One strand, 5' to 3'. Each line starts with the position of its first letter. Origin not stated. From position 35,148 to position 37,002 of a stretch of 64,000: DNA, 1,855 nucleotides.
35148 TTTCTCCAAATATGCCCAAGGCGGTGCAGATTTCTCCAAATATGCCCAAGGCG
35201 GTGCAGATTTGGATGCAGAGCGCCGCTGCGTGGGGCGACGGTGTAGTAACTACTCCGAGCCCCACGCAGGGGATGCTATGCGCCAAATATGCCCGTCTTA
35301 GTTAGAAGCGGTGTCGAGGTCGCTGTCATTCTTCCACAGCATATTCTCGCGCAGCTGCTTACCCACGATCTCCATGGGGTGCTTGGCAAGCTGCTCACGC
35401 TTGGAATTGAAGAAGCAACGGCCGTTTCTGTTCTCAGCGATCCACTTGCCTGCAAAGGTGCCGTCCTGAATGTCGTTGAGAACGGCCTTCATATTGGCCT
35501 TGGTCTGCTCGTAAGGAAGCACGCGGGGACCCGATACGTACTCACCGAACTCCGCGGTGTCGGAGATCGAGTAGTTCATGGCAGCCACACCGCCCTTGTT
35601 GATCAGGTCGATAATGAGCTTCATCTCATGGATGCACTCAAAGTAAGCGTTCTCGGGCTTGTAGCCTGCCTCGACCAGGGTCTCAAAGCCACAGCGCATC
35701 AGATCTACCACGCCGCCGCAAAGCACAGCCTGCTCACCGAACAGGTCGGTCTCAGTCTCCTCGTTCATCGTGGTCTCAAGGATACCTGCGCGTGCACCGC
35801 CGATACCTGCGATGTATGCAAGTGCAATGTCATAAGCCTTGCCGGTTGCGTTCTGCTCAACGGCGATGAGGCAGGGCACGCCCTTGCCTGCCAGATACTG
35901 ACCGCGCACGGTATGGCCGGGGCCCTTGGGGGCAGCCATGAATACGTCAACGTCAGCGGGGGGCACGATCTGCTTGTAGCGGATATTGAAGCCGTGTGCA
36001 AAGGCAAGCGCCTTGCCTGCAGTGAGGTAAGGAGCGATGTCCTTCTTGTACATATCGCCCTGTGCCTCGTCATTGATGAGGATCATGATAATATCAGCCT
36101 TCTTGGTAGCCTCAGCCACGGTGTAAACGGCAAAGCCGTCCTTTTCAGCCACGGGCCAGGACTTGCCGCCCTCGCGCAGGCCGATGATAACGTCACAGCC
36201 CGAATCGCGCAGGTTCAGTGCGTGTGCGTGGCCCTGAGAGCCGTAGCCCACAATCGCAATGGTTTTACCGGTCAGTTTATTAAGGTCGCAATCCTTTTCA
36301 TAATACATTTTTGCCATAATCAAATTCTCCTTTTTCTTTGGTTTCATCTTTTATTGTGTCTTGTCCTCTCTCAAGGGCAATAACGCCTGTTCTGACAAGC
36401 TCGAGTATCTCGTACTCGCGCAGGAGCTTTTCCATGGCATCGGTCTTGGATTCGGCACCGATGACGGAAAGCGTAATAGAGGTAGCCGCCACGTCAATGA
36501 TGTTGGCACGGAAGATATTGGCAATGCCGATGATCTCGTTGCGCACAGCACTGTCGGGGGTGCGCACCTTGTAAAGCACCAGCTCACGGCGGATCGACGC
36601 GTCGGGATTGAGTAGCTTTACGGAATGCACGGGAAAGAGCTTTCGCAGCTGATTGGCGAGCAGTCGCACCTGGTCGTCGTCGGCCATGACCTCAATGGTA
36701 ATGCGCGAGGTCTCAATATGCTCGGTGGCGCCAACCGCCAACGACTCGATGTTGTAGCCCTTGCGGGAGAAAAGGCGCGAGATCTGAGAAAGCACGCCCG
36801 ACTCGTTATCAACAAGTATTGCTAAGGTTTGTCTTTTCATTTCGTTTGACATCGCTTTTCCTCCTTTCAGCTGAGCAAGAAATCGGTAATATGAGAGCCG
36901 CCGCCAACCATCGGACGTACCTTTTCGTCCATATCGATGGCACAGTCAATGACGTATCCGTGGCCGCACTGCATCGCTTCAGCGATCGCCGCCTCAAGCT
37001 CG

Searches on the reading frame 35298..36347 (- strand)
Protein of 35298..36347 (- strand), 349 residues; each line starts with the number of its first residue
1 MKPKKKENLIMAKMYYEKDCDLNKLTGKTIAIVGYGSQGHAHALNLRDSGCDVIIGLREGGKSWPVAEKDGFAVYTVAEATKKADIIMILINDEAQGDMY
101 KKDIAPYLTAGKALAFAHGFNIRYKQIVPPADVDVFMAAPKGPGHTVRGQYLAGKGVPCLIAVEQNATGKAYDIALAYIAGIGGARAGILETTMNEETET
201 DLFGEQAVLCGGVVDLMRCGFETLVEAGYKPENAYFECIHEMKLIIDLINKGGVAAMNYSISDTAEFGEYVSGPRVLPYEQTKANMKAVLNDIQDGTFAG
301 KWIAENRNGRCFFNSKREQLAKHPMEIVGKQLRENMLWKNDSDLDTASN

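Call 12: search_protein_families(library=ncbifam, proteins=[window:35298-36347:-])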
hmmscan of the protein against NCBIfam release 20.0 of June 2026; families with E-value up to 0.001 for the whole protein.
window:35298-36347:- (349 aa): 7 families
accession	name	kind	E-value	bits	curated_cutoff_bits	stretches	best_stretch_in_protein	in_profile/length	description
NF004017.0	PRK05479.1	equivalog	4.4e-161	535.2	336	1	11-343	1-332/337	ketol-acid reductoisomerase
TIGR00465.1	ilvC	equivalog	7.9e-129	429.1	226.15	1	25-338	1-312/314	ketol-acid reductoisomerase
NF009940.0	PRK13403.1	equivalog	1.2e-127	425.4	406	1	13-340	2-327/335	ketol-acid reductoisomerase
NF003557.0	PRK05225.1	equivalog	1.5e-60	205.1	713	2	13-211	25-227/491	ketol-acid reductoisomerase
TIGR00936.1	ahcY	equivalog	4.6e-06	25.7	497.6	1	25-88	203-265/416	adenosylhomocysteinase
NF006409.0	PRK08655.1-3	equivalog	6.4e-06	25.9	310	1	29-112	2-85/290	prephenate dehydrogenase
NF004005.0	PRK05476.2-3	equivalog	1.7e-05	23.8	275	1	25-89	206-269/418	adenosylhomocysteinase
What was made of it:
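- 35298..36317 (-): ilvC (ketol-acid reductoisomerase); stop codon TAA at 35300-35298. NCBIfam NF004017, E=4e-161 (call 12).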

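Call 16: find_encoding_contigs(protein=window:35298-36317:-, flank=3000, max_places=10)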
Protein window:35298-36317:- (339 aa): 1 contig read that carries it; 1 place shown.
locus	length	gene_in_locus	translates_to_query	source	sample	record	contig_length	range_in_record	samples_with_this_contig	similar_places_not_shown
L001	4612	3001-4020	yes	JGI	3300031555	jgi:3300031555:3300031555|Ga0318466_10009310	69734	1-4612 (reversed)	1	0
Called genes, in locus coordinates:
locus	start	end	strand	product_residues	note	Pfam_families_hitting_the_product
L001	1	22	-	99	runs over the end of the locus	PF01371:Trp_repressor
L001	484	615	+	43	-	-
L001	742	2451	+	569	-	PF02776:TPP_enzyme_N, PF00205:TPP_enzyme_M, PF02775:TPP_enzyme_C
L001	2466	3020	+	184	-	PF13291:ACT_4 (faint), PF01842:ACT, PF22629:ACT_AHAS_ss, PF13710:ACT_5, PF10369:ALS_ss_C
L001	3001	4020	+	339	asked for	PF02826:2-Hacid_dh_C (weak), PF03446:NAD_binding_2 (weak), PF07991:KARI_N, PF01450:KARI_C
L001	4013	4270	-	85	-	-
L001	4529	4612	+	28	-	?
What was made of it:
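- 35298..36317 (-): The same 339-aa protein is called in public data (call 16).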

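Call 23: find_homologous_proteins(query=window:35298-36317:-, max_evalue=1e-100)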
Query window:35298-36317:- (339 aa): 7957 proteins with E <= 1e-100 among 8000 candidates; the best 120 are listed.
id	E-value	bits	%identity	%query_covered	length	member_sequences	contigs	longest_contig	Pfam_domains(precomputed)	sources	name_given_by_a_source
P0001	1.2e-223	759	98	100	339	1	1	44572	PF00670.28,PF01450.26,PF03446.22,PF02826.26,PF07991.19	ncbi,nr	ncbi:MAG: ketol-acid reductoisomerase [Clostridia bacterium]|nr:ketol-acid reductoisomerase [Clostri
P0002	4.2e-223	757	97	100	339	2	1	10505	PF00670.28,PF01450.26,PF03446.22,PF02826.26,PF07991.19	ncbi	-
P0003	7.7e-220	747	96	100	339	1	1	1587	PF00670.28,PF01450.26,PF03446.22,PF02826.26,PF07991.19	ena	-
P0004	7.7e-220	747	96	100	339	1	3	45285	PF00670.28,PF01450.26,PF03446.22,PF02826.26,PF07991.19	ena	-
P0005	2.1e-219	745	96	100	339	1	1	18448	PF00670.28,PF01450.26,PF03446.22,PF02826.26,PF07991.19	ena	-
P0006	7.9e-219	743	96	100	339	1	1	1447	PF00670.28,PF01450.26,PF03446.22,PF02826.26,PF07991.19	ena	-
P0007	5.1e-218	741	94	100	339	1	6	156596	PF00670.28,PF01450.26,PF03446.22,PF02826.26,PF07991.19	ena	-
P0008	2.1e-217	739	95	100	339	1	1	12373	PF00670.28,PF01450.26,PF03446.22,PF02826.26,PF07991.19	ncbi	-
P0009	9.2e-216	733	94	100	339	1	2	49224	PF00670.28,PF01450.26,PF03446.22,PF02826.26,PF07991.19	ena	-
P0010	1.2e-215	733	94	100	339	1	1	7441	PF00670.28,PF01450.26,PF02826.26,PF07991.19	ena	-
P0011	1.5e-212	723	92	100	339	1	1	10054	PF01450.26,PF03446.22,PF02826.26,PF03807.24,PF07991.19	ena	-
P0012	7.6e-212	720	92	100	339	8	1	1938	PF01450.26,PF03446.22,PF02826.26,PF03807.24,PF07991.19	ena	-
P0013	9.4e-212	720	92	100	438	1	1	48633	PF01450.26,PF03446.22,PF02826.26,PF03807.24,PF07991.19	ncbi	-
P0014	1.4e-210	716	91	100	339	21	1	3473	PF00670.28,PF01450.26,PF03446.22,PF02826.26,PF03807.24,PF07991.19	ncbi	-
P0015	2.6e-210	715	92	100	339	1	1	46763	PF01450.26,PF03446.22,PF02826.26,PF03807.24,PF07991.19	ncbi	-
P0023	1.1e-208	710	88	100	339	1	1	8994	PF00670.28,PF01450.26,PF03446.22,PF02826.26,PF07991.19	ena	-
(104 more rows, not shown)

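Call 24: find_encoding_contigs(protein=P0001, flank=3000, max_places=3)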
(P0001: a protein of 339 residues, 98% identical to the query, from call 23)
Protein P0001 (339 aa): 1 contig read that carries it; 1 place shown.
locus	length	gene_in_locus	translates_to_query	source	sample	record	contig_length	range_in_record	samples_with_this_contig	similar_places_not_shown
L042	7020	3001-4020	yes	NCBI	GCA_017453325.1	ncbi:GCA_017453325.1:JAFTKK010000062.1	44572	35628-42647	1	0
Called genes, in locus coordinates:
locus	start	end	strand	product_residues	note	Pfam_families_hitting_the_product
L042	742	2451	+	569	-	PF02776:TPP_enzyme_N, PF00205:TPP_enzyme_M, PF02775:TPP_enzyme_C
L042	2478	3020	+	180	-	PF01842:ACT, PF13291:ACT_4 (weak), PF22629:ACT_AHAS_ss, PF13710:ACT_5, PF10369:ALS_ss_C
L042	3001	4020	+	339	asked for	PF00670:AdoHcyase_NAD (weak), PF02826:2-Hacid_dh_C (weak), PF03446:NAD_binding_2 (weak), PF07991:KARI_N, PF01450:KARI_C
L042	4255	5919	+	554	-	PF00920:ILVD_EDD_N, PF24877:ILV_EDD_C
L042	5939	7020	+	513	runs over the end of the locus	PF00682:HMGL-like, PF22617:HCS_D2, PF08502:LeuA_dimer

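Call 25: find_encoding_contigs(protein=P0002, flank=3000, max_places=3)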
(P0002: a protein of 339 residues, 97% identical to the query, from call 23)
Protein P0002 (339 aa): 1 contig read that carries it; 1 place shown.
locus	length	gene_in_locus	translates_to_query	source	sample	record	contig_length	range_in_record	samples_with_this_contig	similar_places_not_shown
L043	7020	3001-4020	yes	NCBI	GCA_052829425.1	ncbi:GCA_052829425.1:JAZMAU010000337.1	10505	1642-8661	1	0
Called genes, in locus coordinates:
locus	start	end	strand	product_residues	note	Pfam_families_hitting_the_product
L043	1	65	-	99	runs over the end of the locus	PF01371:Trp_repressor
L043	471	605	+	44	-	-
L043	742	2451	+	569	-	PF02776:TPP_enzyme_N, PF00205:TPP_enzyme_M, PF02775:TPP_enzyme_C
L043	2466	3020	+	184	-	PF01842:ACT, PF22629:ACT_AHAS_ss, PF13710:ACT_5, PF10369:ALS_ss_C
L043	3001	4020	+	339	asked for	PF00670:AdoHcyase_NAD (faint), PF02826:2-Hacid_dh_C (weak), PF03446:NAD_binding_2 (weak), PF07991:KARI_N, PF01450:KARI_C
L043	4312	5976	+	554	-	PF00920:ILVD_EDD_N, PF24877:ILV_EDD_C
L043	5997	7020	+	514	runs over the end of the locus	PF00682:HMGL-like, PF22617:HCS_D2, PF08502:LeuA_dimer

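Call 26: find_encoding_contigs(protein=P0004, flank=3000, max_places=3)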
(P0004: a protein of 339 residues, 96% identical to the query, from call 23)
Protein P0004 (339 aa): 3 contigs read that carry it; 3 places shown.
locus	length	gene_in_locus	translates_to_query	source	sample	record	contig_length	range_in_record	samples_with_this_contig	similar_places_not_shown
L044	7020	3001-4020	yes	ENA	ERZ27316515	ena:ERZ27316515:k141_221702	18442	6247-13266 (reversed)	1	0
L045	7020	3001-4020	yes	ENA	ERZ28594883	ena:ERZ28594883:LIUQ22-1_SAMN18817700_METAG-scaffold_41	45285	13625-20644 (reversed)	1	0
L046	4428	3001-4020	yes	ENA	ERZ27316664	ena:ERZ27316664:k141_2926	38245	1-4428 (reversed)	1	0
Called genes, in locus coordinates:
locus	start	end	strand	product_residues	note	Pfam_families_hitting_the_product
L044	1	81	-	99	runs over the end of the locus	PF01371:Trp_repressor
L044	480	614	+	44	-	-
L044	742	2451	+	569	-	PF02776:TPP_enzyme_N, PF00205:TPP_enzyme_M, PF02775:TPP_enzyme_C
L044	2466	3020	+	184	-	PF01842:ACT, PF13291:ACT_4 (weak), PF22629:ACT_AHAS_ss, PF13710:ACT_5, PF10369:ALS_ss_C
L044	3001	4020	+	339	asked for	PF00670:AdoHcyase_NAD (weak), PF02826:2-Hacid_dh_C (weak), PF03446:NAD_binding_2 (weak), PF07991:KARI_N, PF01450:KARI_C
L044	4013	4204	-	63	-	-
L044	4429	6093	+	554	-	PF00920:ILVD_EDD_N, PF24877:ILV_EDD_C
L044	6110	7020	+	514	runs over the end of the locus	PF00682:HMGL-like, PF22617:HCS_D2, PF08502:LeuA_dimer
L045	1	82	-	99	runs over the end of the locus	PF01371:Trp_repressor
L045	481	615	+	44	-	-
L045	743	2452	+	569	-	PF02776:TPP_enzyme_N, PF00205:TPP_enzyme_M, PF02775:TPP_enzyme_C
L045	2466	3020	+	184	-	PF01842:ACT, PF13291:ACT_4 (weak), PF22629:ACT_AHAS_ss, PF13710:ACT_5, PF10369:ALS_ss_C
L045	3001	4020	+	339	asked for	PF00670:AdoHcyase_NAD (weak), PF02826:2-Hacid_dh_C (weak), PF03446:NAD_binding_2 (weak), PF07991:KARI_N, PF01450:KARI_C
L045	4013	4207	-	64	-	-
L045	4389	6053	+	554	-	PF00920:ILVD_EDD_N, PF24877:ILV_EDD_C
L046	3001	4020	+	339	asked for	PF00670:AdoHcyase_NAD (weak), PF02826:2-Hacid_dh_C (weak), PF03446:NAD_binding_2 (weak), PF07991:KARI_N, PF01450:KARI_C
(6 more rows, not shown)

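Call 29: find_encoding_contigs(protein=P0007, flank=3000, max_places=6)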
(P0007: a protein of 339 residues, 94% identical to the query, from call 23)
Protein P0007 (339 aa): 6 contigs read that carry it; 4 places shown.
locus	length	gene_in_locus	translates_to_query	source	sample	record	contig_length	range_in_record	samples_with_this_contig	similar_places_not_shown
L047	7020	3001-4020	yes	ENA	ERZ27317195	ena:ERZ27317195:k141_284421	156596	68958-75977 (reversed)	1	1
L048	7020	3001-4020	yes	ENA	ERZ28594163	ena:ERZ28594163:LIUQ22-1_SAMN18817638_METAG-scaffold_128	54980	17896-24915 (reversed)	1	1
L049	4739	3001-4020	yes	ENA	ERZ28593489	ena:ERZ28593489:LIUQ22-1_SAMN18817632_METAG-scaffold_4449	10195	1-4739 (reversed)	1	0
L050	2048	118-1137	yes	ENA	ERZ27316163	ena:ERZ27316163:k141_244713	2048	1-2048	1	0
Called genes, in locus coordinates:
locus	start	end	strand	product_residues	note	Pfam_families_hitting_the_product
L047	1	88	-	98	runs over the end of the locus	PF01371:Trp_repressor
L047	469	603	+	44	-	-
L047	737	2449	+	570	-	PF02776:TPP_enzyme_N, PF00205:TPP_enzyme_M, PF02775:TPP_enzyme_C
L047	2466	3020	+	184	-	PF01842:ACT, PF13291:ACT_4 (weak), PF22629:ACT_AHAS_ss, PF13710:ACT_5, PF10369:ALS_ss_C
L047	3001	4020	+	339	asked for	PF00670:AdoHcyase_NAD (weak), PF02826:2-Hacid_dh_C (weak), PF03446:NAD_binding_2 (weak), PF07991:KARI_N, PF01450:KARI_C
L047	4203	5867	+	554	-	PF00920:ILVD_EDD_N, PF24877:ILV_EDD_C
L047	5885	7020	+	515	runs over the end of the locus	PF00682:HMGL-like, PF22617:HCS_D2, PF08502:LeuA_dimer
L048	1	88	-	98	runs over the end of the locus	PF01371:Trp_repressor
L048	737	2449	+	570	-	PF02776:TPP_enzyme_N, PF00205:TPP_enzyme_M, PF02775:TPP_enzyme_C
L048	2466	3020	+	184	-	PF01842:ACT, PF13291:ACT_4 (weak), PF22629:ACT_AHAS_ss, PF13710:ACT_5, PF10369:ALS_ss_C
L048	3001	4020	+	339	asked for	PF00670:AdoHcyase_NAD (weak), PF02826:2-Hacid_dh_C (weak), PF03446:NAD_binding_2 (weak), PF07991:KARI_N, PF01450:KARI_C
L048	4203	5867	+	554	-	PF00920:ILVD_EDD_N, PF24877:ILV_EDD_C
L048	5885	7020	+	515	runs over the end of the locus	PF00682:HMGL-like, PF22617:HCS_D2, PF08502:LeuA_dimer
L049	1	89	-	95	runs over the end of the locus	PF01371:Trp_repressor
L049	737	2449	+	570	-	PF02776:TPP_enzyme_N, PF00205:TPP_enzyme_M, PF02775:TPP_enzyme_C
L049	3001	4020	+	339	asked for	PF00670:AdoHcyase_NAD (weak), PF02826:2-Hacid_dh_C (weak), PF03446:NAD_binding_2 (weak), PF07991:KARI_N, PF01450:KARI_C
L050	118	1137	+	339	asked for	PF00670:AdoHcyase_NAD (weak), PF02826:2-Hacid_dh_C (weak), PF03446:NAD_binding_2 (weak), PF07991:KARI_N, PF01450:KARI_C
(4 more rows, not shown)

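Call 30: find_encoding_contigs(protein=P0009, flank=3000, max_places=3)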
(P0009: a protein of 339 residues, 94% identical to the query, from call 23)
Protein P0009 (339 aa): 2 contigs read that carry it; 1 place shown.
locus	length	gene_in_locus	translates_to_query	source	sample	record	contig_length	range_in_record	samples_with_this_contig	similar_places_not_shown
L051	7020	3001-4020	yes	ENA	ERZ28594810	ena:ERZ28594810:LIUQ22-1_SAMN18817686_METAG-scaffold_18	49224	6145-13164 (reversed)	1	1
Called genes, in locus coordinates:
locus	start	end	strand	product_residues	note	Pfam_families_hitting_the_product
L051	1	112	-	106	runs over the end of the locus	PF01371:Trp_repressor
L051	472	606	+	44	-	-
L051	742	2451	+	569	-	PF02776:TPP_enzyme_N, PF00205:TPP_enzyme_M, PF02775:TPP_enzyme_C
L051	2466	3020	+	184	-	PF01842:ACT, PF13291:ACT_4 (weak), PF22629:ACT_AHAS_ss, PF13710:ACT_5, PF10369:ALS_ss_C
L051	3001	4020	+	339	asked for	PF00670:AdoHcyase_NAD (weak), PF02826:2-Hacid_dh_C (weak), PF03446:NAD_binding_2 (weak), PF07991:KARI_N, PF01450:KARI_C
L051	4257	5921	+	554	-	PF00920:ILVD_EDD_N, PF24877:ILV_EDD_C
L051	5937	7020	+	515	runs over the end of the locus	PF00682:HMGL-like, PF22617:HCS_D2, PF08502:LeuA_dimer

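Call 31: find_encoding_contigs(protein=P0005, flank=3000, max_places=3)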
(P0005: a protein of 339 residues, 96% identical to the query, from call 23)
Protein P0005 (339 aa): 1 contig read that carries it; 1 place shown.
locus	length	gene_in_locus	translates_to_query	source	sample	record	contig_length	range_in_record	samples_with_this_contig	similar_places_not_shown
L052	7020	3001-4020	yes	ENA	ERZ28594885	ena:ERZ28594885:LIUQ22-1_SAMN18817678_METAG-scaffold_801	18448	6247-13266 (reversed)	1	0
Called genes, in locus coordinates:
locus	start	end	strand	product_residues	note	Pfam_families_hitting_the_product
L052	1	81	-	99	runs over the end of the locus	PF01371:Trp_repressor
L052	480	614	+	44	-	-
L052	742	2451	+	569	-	PF02776:TPP_enzyme_N, PF00205:TPP_enzyme_M, PF02775:TPP_enzyme_C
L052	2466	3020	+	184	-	PF01842:ACT, PF13291:ACT_4 (weak), PF22629:ACT_AHAS_ss, PF13710:ACT_5, PF10369:ALS_ss_C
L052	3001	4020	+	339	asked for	PF00670:AdoHcyase_NAD (weak), PF02826:2-Hacid_dh_C (weak), PF03446:NAD_binding_2 (weak), PF07991:KARI_N, PF01450:KARI_C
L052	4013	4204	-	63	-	-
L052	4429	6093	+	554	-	PF00920:ILVD_EDD_N, PF24877:ILV_EDD_C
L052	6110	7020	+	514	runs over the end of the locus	PF00682:HMGL-like, PF22617:HCS_D2, PF08502:LeuA_dimer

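Call 33: find_encoding_contigs(protein=P0015, flank=3000, max_places=3)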
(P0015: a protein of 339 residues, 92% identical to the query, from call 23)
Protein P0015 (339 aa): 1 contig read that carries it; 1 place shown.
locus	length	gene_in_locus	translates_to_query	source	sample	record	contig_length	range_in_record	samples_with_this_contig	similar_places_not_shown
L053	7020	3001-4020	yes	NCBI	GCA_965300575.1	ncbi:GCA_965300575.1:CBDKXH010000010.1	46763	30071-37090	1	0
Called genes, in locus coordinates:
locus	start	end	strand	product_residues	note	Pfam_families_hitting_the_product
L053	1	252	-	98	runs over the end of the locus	PF01371:Trp_repressor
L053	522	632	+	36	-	-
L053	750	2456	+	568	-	PF02776:TPP_enzyme_N, PF00205:TPP_enzyme_M, PF02775:TPP_enzyme_C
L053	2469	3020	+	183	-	PF13291:ACT_4 (weak), PF01842:ACT, PF22629:ACT_AHAS_ss, PF13710:ACT_5, PF10369:ALS_ss_C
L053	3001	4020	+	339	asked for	PF02826:2-Hacid_dh_C (weak), PF03446:NAD_binding_2, PF03807:F420_oxidored (weak), PF07991:KARI_N, PF01450:KARI_C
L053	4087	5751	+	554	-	PF00920:ILVD_EDD_N, PF24877:ILV_EDD_C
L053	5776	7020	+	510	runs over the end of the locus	PF00682:HMGL-like, PF22617:HCS_D2, PF08502:LeuA_dimer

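Call 34: find_encoding_contigs(protein=P0008, flank=3000, max_places=3)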
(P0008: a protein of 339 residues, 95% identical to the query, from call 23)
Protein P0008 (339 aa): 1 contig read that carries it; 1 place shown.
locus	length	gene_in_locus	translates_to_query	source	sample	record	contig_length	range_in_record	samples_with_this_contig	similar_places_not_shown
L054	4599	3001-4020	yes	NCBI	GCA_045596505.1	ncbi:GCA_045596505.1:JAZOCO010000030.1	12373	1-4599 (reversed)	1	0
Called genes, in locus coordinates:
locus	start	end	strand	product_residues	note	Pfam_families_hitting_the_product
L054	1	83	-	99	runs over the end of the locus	PF01371:Trp_repressor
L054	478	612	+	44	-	-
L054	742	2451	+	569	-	PF02776:TPP_enzyme_N, PF00205:TPP_enzyme_M, PF02775:TPP_enzyme_C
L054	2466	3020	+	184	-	PF13291:ACT_4 (weak), PF01842:ACT, PF22629:ACT_AHAS_ss, PF13710:ACT_5, PF10369:ALS_ss_C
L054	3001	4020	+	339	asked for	PF00670:AdoHcyase_NAD (weak), PF02826:2-Hacid_dh_C (weak), PF03446:NAD_binding_2 (weak), PF07991:KARI_N, PF01450:KARI_C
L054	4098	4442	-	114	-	-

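Call 35: find_encoding_contigs(protein=P0023, flank=3000, max_places=3)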
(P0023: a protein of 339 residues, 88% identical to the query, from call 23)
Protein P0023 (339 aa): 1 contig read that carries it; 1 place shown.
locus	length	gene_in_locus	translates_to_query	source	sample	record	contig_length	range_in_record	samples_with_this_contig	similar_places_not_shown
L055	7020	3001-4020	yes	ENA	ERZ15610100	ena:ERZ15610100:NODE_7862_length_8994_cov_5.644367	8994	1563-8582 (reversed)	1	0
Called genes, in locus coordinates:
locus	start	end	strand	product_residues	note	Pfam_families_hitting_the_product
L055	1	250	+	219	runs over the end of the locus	?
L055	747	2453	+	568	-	PF02776:TPP_enzyme_N, PF00205:TPP_enzyme_M, PF02775:TPP_enzyme_C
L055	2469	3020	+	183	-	PF01842:ACT, PF22629:ACT_AHAS_ss, PF13710:ACT_5, PF10369:ALS_ss_C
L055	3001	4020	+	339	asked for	PF00670:AdoHcyase_NAD (faint), PF02826:2-Hacid_dh_C (weak), PF03446:NAD_binding_2 (weak), PF07991:KARI_N, PF01450:KARI_C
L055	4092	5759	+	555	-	PF00920:ILVD_EDD_N, PF24877:ILV_EDD_C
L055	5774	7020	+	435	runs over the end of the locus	PF05673:DUF815, PF20720:nSTAND3 (weak)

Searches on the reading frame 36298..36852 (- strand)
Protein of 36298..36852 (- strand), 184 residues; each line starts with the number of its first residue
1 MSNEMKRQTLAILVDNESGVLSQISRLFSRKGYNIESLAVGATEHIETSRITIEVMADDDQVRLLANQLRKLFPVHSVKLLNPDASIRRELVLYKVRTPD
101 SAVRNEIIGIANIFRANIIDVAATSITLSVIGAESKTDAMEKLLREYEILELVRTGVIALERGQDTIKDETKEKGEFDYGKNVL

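Call 12: search_protein_families(library=ncbifam, proteins=[window:36298-36852:-])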
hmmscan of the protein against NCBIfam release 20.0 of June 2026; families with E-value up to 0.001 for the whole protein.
window:36298-36852:- (184 aa): 8 families
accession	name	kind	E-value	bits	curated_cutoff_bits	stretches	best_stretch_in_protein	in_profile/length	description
NF008864.0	PRK11895.1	equivalog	8.1e-52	175.2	119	1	6-167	2-162/164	acetolactate synthase small subunit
TIGR00119.1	acolac_sm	equivalog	8.6e-46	155.8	56.9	1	6-163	1-157/158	acetolactate synthase small subunit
NF006036.0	PRK08178.1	equivalog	6.7e-11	42.1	128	1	4-87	11-93/102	acetolactate synthase small subunit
NF005233.0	PRK06737.1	equivalog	2.5e-09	37.1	102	1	8-79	3-74/76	ACT domain-containing protein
NF008362.0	PRK11152.1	equivalog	4.8e-08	32.8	68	1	5-82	1-77/85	acetolactate synthase 2 small subunit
NF010078.0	PRK13562.1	equivalog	6.6e-05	22.8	96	1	9-79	4-75/84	ACT domain-containing protein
NF003361.0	PRK04435.1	equivalog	0.0001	22.1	131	1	4-81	67-145/148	ACT domain-containing protein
NF006352.0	PRK08577.1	equivalog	0.00035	20.7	140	1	9-80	58-131/136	hypothetical protein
